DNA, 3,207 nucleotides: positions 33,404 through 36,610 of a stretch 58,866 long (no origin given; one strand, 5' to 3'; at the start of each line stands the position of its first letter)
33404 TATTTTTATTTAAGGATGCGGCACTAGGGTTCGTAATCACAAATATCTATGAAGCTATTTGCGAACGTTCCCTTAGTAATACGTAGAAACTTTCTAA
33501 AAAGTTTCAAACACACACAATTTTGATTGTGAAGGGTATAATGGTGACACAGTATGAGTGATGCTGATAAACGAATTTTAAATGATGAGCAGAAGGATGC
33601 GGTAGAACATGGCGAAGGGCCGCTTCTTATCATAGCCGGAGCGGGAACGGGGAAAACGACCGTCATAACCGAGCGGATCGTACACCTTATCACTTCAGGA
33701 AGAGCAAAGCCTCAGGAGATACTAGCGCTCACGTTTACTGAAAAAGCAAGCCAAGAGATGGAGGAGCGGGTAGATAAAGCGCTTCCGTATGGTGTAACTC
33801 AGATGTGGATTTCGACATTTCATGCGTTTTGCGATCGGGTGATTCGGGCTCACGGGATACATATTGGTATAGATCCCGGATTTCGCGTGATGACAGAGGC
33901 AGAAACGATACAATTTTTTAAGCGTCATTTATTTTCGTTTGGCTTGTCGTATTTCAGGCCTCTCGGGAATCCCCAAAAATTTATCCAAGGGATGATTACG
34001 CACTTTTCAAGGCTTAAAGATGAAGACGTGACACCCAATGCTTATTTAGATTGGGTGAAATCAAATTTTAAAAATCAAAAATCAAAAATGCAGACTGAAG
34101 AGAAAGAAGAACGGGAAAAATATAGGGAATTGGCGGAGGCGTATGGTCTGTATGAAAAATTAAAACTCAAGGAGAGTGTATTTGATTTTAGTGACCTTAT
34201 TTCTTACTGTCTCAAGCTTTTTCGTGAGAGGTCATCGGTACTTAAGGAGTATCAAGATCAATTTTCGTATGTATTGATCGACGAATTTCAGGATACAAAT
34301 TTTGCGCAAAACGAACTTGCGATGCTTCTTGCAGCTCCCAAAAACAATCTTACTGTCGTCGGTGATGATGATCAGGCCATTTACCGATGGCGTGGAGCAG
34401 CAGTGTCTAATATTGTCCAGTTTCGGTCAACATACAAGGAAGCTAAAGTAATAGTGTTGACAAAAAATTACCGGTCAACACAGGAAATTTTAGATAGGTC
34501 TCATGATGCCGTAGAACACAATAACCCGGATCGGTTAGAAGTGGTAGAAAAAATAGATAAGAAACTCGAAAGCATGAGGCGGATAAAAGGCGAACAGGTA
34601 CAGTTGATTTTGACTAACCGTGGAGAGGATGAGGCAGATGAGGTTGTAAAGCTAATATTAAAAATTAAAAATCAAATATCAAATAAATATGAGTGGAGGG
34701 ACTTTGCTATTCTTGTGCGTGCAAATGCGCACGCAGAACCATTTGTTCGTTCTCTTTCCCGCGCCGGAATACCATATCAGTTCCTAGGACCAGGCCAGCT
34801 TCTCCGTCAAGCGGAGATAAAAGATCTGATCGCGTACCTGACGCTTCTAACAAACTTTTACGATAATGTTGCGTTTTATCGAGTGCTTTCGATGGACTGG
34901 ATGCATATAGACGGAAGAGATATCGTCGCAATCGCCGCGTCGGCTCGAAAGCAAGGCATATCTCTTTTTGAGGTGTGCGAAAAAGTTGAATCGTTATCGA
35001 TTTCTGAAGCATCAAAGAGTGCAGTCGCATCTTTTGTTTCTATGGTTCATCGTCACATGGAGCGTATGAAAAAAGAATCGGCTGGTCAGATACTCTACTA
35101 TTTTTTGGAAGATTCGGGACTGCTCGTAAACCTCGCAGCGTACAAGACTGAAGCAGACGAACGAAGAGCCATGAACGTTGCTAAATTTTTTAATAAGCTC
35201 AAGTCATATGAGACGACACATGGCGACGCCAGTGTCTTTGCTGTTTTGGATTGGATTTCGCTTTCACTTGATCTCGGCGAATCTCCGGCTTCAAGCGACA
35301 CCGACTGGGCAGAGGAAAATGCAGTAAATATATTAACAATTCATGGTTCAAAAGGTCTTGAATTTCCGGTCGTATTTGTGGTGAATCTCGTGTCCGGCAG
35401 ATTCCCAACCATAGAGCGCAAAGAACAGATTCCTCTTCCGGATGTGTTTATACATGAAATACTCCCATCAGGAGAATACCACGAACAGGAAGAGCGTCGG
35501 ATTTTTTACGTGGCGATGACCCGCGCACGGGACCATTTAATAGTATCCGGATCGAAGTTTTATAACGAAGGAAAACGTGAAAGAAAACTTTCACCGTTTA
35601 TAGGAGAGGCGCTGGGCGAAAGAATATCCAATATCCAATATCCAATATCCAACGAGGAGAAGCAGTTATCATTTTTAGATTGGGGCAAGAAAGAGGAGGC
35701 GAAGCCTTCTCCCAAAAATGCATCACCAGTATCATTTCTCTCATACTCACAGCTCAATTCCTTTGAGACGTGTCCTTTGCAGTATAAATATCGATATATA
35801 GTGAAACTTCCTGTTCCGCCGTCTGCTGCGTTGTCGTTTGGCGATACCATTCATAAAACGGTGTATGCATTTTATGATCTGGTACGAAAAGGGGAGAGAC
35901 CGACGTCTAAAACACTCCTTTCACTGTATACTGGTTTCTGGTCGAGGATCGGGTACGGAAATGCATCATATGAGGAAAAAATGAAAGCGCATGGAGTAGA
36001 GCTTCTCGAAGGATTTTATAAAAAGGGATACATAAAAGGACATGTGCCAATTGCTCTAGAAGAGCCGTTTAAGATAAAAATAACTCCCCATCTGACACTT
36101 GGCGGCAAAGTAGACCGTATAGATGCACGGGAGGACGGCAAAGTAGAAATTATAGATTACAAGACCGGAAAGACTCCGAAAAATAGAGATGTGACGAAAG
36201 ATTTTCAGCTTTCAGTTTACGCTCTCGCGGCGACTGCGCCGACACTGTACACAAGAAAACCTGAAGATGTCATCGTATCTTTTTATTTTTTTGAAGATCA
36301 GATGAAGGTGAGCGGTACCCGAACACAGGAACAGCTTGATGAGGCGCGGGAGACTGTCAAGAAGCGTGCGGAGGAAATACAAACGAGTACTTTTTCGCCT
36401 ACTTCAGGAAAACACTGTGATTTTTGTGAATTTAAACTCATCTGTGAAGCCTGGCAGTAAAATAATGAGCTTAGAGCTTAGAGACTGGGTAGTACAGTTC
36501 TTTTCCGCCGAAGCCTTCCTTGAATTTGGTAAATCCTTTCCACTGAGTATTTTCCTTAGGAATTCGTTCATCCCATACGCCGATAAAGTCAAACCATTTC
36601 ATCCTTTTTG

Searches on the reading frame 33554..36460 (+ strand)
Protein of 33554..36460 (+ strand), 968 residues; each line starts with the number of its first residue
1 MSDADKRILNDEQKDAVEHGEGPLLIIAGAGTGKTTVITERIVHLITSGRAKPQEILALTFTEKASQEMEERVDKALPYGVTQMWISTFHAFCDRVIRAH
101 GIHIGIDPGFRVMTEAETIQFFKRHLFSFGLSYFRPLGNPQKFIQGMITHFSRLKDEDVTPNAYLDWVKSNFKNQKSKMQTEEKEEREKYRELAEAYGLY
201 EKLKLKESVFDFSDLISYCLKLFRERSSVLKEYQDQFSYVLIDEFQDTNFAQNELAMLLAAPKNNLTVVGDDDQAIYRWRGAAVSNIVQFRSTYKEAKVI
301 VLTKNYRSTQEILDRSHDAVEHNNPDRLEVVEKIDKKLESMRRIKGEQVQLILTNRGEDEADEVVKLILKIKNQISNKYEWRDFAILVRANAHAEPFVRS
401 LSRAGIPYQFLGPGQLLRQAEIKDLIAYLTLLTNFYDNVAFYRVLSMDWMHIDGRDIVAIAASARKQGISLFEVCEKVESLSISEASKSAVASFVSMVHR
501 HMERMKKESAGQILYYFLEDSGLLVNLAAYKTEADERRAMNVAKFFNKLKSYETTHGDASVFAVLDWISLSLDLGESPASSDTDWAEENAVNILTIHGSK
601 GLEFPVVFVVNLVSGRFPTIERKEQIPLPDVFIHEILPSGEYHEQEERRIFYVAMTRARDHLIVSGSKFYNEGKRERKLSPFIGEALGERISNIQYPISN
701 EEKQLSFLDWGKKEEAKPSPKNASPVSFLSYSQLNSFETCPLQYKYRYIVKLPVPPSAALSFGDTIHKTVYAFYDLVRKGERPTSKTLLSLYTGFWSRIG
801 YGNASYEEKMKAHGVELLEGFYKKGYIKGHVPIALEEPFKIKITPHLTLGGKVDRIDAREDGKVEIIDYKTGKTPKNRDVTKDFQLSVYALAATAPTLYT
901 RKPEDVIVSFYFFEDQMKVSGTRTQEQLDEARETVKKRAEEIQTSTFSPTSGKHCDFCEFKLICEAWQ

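Call 25: search_protein_families(library=pfam, proteins=[window:33554-36460:+], max_evalue=0.01)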
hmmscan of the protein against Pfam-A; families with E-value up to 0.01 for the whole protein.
window:33554-36460:+ (968 aa): 10 families
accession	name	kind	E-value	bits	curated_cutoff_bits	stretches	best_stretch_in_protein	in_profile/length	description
PF00580.27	UvrD-helicase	-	4.1e-81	273.1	23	1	9-294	1-270/271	UvrD/REP helicase N-terminal domain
PF13361.12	UvrD_C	-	2.2e-54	185.7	25.6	1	300-666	1-347/350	UvrD-like helicase C-terminal domain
PF12705.13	PDDEXK_1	-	3.2e-40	139.1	22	1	729-965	2-247/247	PD-(D/E)XK nuclease superfamily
PF13245.12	AAA_19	-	1e-23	84.4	25.1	1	13-278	1-132/134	AAA domain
PF13538.12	UvrD_C_2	-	5.3e-14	52.3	27.4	2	629-664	16-51/52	UvrD-like helicase C-terminal domain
PF13604.12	AAA_30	-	2.5e-08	34.3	27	1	9-74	2-67/191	AAA domain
PF10926.14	DUF2800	-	4.3e-08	33.2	21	1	850-966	119-234/368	Protein of unknown function (DUF2800)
PF13086.12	AAA_11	-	8.3e-06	26.2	27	1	9-274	2-249/257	AAA domain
PF01443.25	Viral_helicase1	-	2.8e-05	24.5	21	0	231-326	52-150/228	Viral superfamily 1 RNA helicase core domain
PF13087.12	AAA_12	-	0.00076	19.5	27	0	590-667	138-193/195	AAA domain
